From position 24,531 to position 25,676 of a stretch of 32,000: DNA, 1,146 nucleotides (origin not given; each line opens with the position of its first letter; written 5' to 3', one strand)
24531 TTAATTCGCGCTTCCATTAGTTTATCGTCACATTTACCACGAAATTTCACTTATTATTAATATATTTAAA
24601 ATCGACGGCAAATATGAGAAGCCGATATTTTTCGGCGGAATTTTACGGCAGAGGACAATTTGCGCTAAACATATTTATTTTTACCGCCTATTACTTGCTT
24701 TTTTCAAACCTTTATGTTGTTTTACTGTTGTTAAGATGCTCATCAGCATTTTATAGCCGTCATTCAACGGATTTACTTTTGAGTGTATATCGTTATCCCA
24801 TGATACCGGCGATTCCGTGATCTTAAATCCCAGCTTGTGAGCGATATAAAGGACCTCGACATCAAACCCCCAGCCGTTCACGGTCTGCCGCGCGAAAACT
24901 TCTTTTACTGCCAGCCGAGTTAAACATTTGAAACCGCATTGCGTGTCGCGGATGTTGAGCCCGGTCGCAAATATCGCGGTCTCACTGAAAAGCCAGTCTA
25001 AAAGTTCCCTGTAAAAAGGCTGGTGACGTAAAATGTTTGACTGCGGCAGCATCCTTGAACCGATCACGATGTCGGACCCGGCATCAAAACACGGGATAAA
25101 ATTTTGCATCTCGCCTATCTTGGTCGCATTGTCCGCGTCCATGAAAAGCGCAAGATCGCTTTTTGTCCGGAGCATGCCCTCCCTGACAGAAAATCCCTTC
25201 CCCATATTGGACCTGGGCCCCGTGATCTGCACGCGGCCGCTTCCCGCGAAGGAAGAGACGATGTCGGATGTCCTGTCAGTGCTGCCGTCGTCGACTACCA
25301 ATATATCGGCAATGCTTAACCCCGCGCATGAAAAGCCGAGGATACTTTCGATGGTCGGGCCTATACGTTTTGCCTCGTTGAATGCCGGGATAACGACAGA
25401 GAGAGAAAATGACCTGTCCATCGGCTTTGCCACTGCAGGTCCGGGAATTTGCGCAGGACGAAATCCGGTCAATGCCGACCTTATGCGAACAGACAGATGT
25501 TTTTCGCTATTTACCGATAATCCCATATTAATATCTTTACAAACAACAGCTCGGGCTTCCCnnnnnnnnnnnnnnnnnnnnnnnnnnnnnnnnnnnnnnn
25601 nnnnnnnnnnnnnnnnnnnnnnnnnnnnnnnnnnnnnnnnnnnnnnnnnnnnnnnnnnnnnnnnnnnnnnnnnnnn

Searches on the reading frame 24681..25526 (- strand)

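Call 4: search_protein_families(library=pfam, proteins=[window:24681-25526:-], max_evalue=0.01)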
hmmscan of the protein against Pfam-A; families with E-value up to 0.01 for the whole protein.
window:24681-25526:- (281 aa): 4 families
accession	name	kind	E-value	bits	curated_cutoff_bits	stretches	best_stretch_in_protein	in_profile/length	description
PF00535.33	Glycos_transf_2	-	1.7e-22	80.6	23.3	1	43-210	1-167/168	Glycosyl transferase family 2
PF13641.12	Glyco_tranf_2_3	-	1.4e-07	32.2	27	1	42-158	3-123/230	Glycosyltransferase like family 2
PF10111.15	Glyco_tranf_2_2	-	0.00097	19.1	27.3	1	43-134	1-93/276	Glycosyltransferase like family 2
PF13704.12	Glyco_tranf_2_4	-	0.0011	19.8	27.5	1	60-133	8-82/98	Glycosyl transferase family 2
